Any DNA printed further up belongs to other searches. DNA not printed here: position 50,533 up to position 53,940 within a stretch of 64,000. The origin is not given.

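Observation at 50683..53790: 1035-aa cysteine-free protein with Gly/Asp loop clusters: RsaA/SapA-like S-layer candidate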

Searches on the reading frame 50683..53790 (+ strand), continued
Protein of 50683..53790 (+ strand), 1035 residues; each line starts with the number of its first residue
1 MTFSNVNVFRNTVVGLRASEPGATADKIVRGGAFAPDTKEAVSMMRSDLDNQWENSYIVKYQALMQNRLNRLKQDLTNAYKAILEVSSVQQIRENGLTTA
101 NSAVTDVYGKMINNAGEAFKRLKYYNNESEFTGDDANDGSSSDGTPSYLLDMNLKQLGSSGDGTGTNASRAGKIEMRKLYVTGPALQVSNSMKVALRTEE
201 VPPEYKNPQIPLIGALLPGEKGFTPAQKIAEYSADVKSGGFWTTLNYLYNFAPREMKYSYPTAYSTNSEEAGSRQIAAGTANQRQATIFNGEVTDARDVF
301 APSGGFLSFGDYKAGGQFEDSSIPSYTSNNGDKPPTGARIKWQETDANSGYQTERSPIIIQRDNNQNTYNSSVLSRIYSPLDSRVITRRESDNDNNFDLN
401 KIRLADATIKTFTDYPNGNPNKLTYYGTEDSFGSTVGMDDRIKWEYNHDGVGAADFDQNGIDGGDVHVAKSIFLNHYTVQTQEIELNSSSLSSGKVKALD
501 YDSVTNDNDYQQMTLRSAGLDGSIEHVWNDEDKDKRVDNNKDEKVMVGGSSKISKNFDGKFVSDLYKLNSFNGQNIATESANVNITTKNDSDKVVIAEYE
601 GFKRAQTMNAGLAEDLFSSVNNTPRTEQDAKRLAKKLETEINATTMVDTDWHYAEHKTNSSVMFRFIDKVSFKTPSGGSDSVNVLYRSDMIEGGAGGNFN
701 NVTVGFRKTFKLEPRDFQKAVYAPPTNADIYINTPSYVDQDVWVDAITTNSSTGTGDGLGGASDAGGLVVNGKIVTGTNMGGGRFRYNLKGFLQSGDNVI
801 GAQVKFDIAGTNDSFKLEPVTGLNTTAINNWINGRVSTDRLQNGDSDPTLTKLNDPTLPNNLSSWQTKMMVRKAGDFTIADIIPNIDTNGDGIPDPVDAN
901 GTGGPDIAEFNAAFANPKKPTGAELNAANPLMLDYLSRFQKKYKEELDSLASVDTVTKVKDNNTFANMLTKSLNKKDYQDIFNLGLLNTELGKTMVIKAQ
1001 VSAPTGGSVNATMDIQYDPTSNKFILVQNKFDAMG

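Call 44: predict_structure(alignment_id=A1)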
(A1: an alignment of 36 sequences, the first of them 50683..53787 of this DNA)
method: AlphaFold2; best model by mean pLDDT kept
length: 1035 residues; sequences in the alignment: 36
mean_pLDDT: 73.0   pTM: 0.76
mean pLDDT of the five models: 73.0, 68.2, 66.0, 63.2, 56.1
residues with pLDDT >= 90: 117; 70-90: 551; 50-70: 224; < 50: 143
segments of 3 or more residues with pLDDT < 50: 1-37, 39-43, 161-167, 205-221, 301-315, 327-337, 370-380, 429-435, 505-508, 588-591, 754-765
pLDDT, mean of each block of 10 residues (from residue 1): 38 40 32 40 56 73 83 90 89 81 85 88 82 80 84 67 50 84 82 84 51 41 68 87 92 90 87 73 80 75 38 54 58 49 64 67 52 42 66 64 55 53 49 48 58 54 59 79 89 85 52 76 65 62 55 74 86 76 64 78 90 84 82 87 89 90 89 85 85 63 91 87 61 72 90 48 59 83 86 92 83 88 89 92 84 78 92 80 58 53 67 82 87 86 86 87 86 83 78 85 81 87 87 81
secondary structure, 60 per line:
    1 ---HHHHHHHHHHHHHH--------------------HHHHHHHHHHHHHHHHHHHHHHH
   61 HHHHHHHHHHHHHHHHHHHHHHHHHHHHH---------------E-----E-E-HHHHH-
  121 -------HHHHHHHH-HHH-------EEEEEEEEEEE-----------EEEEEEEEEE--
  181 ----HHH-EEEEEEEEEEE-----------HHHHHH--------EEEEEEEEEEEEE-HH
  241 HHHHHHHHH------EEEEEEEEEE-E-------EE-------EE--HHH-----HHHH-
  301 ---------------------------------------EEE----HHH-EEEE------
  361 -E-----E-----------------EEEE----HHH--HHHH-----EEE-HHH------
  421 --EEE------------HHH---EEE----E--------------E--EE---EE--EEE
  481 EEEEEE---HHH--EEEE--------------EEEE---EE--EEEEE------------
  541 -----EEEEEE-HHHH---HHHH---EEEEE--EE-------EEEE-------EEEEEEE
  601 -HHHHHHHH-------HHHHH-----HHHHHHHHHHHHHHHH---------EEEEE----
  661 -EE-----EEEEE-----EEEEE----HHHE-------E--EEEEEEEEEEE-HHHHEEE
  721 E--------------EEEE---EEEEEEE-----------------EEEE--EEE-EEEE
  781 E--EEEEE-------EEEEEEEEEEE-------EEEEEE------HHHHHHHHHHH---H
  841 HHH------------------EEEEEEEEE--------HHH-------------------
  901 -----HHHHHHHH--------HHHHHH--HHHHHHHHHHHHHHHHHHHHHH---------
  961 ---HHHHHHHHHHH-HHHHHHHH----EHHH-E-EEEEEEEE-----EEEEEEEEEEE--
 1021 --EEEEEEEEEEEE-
elements in order (helices of 4 or more, strands of 3 or more residues): H4-17 H38-89 H115-119 H128-135 E147-157 E169-178 E189-199 H211-216 E225-237 H239-249 E256-265 H296-299 E340-342 E351-354 E386-389 H399-402 E408-410 E423-425 E444-446 E478-486 E495-498 E513-516 E524-528 E546-551 H553-556 H560-563 E567-571 E583-586 E594-600 H602-609 H617-621 H627-642 E652-656 E669-673 E679-683 E702-712 H714-717 E718-721 E736-739 E743-749 E767-770 E773-775 E777-781 E784-788 E796-806 E814-819 H826-836 H840-843 E862-870 H906-913 H922-927 H930-951 H964-974 H976-983 E995-1002 E1008-1018 E1023-1034
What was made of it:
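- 50683..50793 (+): Residues 1-37. The sequence is conserved (M1, F3, G31, G32, F34, P36) but the model predicts disorder. Candidate export or assembly segment (inference). pLDDT below 50 (call 44).
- On Flagellar axial proteins: The C-terminus is beta-stranded (call 44).
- Closest known: Flagellar axial proteins. Different: The C-terminus ends in a beta-sheet rather than a D0 helix (call 44).
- pTM 0.76 indicates a compact, defined multidomain body (call 44). The AF2 alignment is shallow (36 sequences), and residues 300-470 are modelled with low confidence (call 44). The C-terminal module is a confidently folded helix/sheet domain shared with paralogs, not a loose signal (call 44). The N-termini are disordered (call 44).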

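Call 47: fold_search(model_id=the predicted structure, library=pdb)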
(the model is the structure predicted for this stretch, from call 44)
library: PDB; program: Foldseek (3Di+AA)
matches with E <= 10: 584; with E <= 0.001: 0
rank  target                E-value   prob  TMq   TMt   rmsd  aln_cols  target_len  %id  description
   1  6gsz_A                3.3e-03  0.99  0.07  0.09  17.7       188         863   13  Crystal structure of native alfa-L-rhamnosidase from Aspergillus terreus (released 2018-11-14)
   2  6i60_A                1.4e-02  0.84  0.07  0.08  27.5       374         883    7  Structure of alpha-L-rhamnosidase from Dictyoglumus thermophilum (released 2019-02-06)
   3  9ega_B                1.4e-02  0.41  0.08  0.13  22.4       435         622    8  Crystal Structure of a CE20 carbohydrate acetylesterase from Pedobacter psychrotolerans (PpCE20_II), with ancillary do (released 2025-08-13)
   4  3w5n                  1.4e-02  0.95  0.08  0.08  11.6       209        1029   11  Crystal Structure of Streptomyces avermitilis alpha-L-rhamnosidase complexed with L-rhamnose (released 2013-03-20)
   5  9ega_A                1.5e-02  0.44  0.08  0.13  23.0       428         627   10  Crystal Structure of a CE20 carbohydrate acetylesterase from Pedobacter psychrotolerans (PpCE20_II), with ancillary do (released 2025-08-13)
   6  9h4u_A                2.0e-02  0.99  0.07  0.11   5.3       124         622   16  Deacetylase FI8 utilizes unconventional variant of a catalytic triad: the diluted triad (released 2025-08-27)
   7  6i60_B                2.5e-02  0.99  0.07  0.08  10.7       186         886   10  Structure of alpha-L-rhamnosidase from Dictyoglumus thermophilum (released 2019-02-06)
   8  6ik6_A                2.5e-02  0.20  0.05  0.07  24.0       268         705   11  Crystal structure of Tomato beta-galactosidase (TBG) 4 with beta-1,4-galactobiose (released 2018-11-28)
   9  6q2f                  3.7e-02  0.21  0.07  0.07  25.9       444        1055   10  Structure of Rhamnosidase from Novosphingobium sp. PP1Y (released 2019-11-27)
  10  5z1b_A                4.5e-02  0.44  0.07  0.11  23.4       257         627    9  Structure of Bifidobacterium dentium beta-glucuronidase complexed with coumarin-3-O-glucuronide (released 2018-12-12)
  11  5z1b_B                5.2e-02  0.35  0.07  0.10  23.2       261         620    9  Structure of Bifidobacterium dentium beta-glucuronidase complexed with coumarin-3-O-glucuronide (released 2018-12-12)
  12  6bjq                  5.4e-02  0.80  0.07  0.11  14.8       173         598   12  Eubacterium eligens beta-glucuronidase bound to glucuronic acid (released 2018-07-25)
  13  6ldc_A                5.7e-02  0.35  0.07  0.10  23.4       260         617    9  Structure of Bifidobacterium dentium beta-glucuronidase complexed with C6-nonyl uronic isofagomine (released 2021-01-27)
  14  7kgz_B                6.0e-02  0.75  0.08  0.11  12.5       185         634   14  FMN-binding beta-glucuronidase from Roseburia hominis (released 2021-11-10)
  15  6xxw                  6.3e-02  0.90  0.07  0.12  13.4       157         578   13  Structure of beta-D-Glucuronidase for Dictyoglomus thermophilum. (released 2020-07-15)
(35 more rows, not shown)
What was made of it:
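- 52780..53292 (+): Residues ~700-870: galactose-binding-domain-like (lectin/CBM-type) beta-sandwich. Foldseek hits to the same enzymes' sugar-binding domains (call 47).
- On Galactose-binding domain-like (CBM/lectin) fold, residues ~700-870 only: Foldseek top hits to the same enzymes (call 47).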

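Call 57: search_protein_representatives(alignment_id=A1)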
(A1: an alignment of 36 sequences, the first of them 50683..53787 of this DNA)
Query: 36 sequences, 966 profile positions. Proteins with E-value up to 0.001 (for the whole library): 64; up to 1e-10: 30; up to 1e-30: 24. The best 64 are listed.
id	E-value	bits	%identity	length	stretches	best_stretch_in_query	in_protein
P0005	0.0e+00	1303.6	-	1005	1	1-962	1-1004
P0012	0.0e+00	1228.9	-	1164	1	1-961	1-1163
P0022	0.0e+00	1196.6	-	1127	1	1-965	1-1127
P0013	0.0e+00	1186.2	-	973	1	1-962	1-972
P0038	0.0e+00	1181.0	-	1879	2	1-868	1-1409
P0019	0.0e+00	1136.2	-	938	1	1-960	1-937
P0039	0.0e+00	1095.5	-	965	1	1-962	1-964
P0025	4.0e-282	955.3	-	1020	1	13-963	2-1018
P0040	9.2e-270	914.4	-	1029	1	1-960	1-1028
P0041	1.3e-259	880.8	-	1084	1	1-960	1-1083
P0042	1.9e-256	870.3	-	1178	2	392-960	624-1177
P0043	4.5e-205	700.3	-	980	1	1-960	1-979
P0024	8.5e-196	669.6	-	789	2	1-388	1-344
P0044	2.3e-194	664.9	-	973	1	1-962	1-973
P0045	3.7e-161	554.9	-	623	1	482-966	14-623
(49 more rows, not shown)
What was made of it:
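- Shorter family members of 590-800 aa keep the N-terminal ~340-390 profile positions (call 57).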

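Call 58: search_protein_families(library=pfam, proteins=[L012:16143-17381:+, L012:17514-18470:+, L012:18508-19665:+, L012:19662-20210:+, L012:20215-20865:+, L012:20869-21594:+, L012:15043-15915:-, L012:1647-2159:+, L012:13120-13635:+, L012:287-607:+], max_evalue=0.001)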
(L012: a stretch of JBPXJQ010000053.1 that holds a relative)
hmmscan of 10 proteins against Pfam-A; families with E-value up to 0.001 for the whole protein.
L012:16143-17381:+ (412 aa): 5 families
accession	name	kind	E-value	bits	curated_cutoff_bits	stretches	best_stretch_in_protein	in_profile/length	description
PF13489.12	Methyltransf_23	-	1.6e-13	51.2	27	1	96-243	7-154/164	Methyltransferase domain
PF08484.17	Methyltransf_14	-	1.6e-10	41.5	23.5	1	282-381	44-142/160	C-methyltransferase C-terminal domain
PF08242.18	Methyltransf_12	-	2e-07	32.1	30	1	116-193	1-87/98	Methyltransferase domain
PF02390.23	Methyltransf_4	-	2e-05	24.6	24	1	112-146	2-36/173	Putative methyltransferase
PF13847.12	Methyltransf_31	-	0.00013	22.1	27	1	114-143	6-36/145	Methyltransferase domain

L012:17514-18470:+ (318 aa): 2 families
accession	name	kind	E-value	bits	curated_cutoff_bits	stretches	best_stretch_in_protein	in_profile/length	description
PF06750.18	A24_N_bact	-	1.2e-32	112.2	23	1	16-150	1-81/84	Bacterial Peptidase A24 N-terminal domain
PF01478.23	Peptidase_A24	-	4.9e-16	59.5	26.5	1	165-270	3-104/104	Type IV leader peptidase family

L012:18508-19665:+ (385 aa): 2 families
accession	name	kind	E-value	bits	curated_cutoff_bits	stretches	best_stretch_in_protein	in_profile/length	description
PF11104.14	PilM_2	-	1.2e-47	163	27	1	28-380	1-338/340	Type IV pilus assembly protein PilM;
PF14450.12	FtsA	-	3.5e-05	24.6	31.8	1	218-376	7-127/127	Cell division protein FtsA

L012:19662-20210:+ (182 aa): 1 family
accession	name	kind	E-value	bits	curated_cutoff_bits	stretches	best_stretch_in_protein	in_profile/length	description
PF05137.18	PilN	-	2.2e-09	37.7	22.8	1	107-179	2-77/78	Fimbrial assembly protein (PilN)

L012:20215-20865:+ (216 aa): 1 family
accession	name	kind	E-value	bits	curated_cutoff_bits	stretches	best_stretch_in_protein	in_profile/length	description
PF04350.18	PilO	-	4.2e-08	33.9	22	1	51-115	4-68/145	Pilus assembly protein, PilO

L012:20869-21594:+ (241 aa): 1 family
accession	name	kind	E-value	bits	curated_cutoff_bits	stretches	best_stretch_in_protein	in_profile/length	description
PF11356.14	T2SSC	-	0.00017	21.9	27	0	168-221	70-126/141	Type II secretion system protein C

L012:15043-15915:- (290 aa): 4 families
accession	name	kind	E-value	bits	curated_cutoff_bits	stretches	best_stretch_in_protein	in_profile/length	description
PF02629.25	CoA_binding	-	9.7e-29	100.4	22.3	1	6-99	1-97/97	CoA binding domain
PF00549.24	Ligase_CoA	-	1.2e-24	87.3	24.5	1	151-271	1-127/128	CoA-ligase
PF13607.11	Succ_CoA_lig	-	3.8e-12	46.6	27.4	1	145-280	1-131/138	Succinyl-CoA ligase like flavodoxin domain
PF13380.12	CoA_binding_2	-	2.7e-06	28.2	22.8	1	18-128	13-114/116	CoA binding domain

L012:1647-2159:+ (170 aa): 0 families

L012:13120-13635:+ (171 aa): 1 family
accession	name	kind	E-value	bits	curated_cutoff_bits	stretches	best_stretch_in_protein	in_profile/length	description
PF17098.10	Wtap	-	0.00024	21.5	35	0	13-119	16-122/155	WTAP/Mum2p family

L012:287-607:+ (106 aa): 0 families

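Call 62: search_protein_families(library=pfam, proteins=[L005:15393-18074:-, L005:18328-19449:-, L005:19385-20035:-, L005:20379-21149:+, L005:21203-21796:+, L005:21815-22936:-, L005:1867-2739:-, L005:731-1777:-, L005:2693-3016:-], max_evalue=0.001)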
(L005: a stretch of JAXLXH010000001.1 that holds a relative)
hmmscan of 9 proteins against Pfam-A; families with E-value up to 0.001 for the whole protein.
L005:15393-18074:- (893 aa): 2 families
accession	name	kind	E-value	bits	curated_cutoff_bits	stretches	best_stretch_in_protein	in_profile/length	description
PF00330.25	Aconitase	-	1.1e-168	562.5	28.7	1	76-562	13-463/463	Aconitase family (aconitate hydratase)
PF00694.25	Aconitase_C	-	1.2e-41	142.6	22.8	1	692-819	3-130/131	Aconitase C-terminal domain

L005:18328-19449:- (373 aa): 2 families
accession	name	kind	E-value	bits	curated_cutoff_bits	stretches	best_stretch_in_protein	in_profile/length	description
PF13671.12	AAA_33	-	7.2e-15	56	27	1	236-341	1-115/143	AAA domain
PF01966.28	HD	-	3.7e-09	37.3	22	1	53-141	1-88/116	HD domain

L005:19385-20035:- (216 aa): 1 family
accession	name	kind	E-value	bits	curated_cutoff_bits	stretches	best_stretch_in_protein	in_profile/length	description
PF09414.15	RNA_ligase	-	4.2e-27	95.8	27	1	32-188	2-171/171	RNA ligase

L005:20379-21149:+ (256 aa): 0 families

L005:21203-21796:+ (197 aa): 0 families

L005:21815-22936:- (373 aa): 2 families
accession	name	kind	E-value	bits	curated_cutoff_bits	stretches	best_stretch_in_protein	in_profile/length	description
PF13358.12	DDE_3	-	1.1e-29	103.6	28.6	1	180-322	2-145/146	DDE superfamily endonuclease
PF13592.12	HTH_33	-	3.6e-09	36.5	25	1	111-164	6-59/60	Winged helix-turn helix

L005:1867-2739:- (290 aa): 0 families

L005:731-1777:- (348 aa): 2 families
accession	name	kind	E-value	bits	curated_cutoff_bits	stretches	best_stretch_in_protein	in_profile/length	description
PF04332.21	DUF475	-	6e-112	374.7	27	1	50-343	1-292/293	Protein of unknown function (DUF475)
PF03741.22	TerC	-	1.2e-22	80.9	27.8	2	43-206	5-147/178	Integral membrane protein TerC family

L005:2693-3016:- (107 aa): 0 families
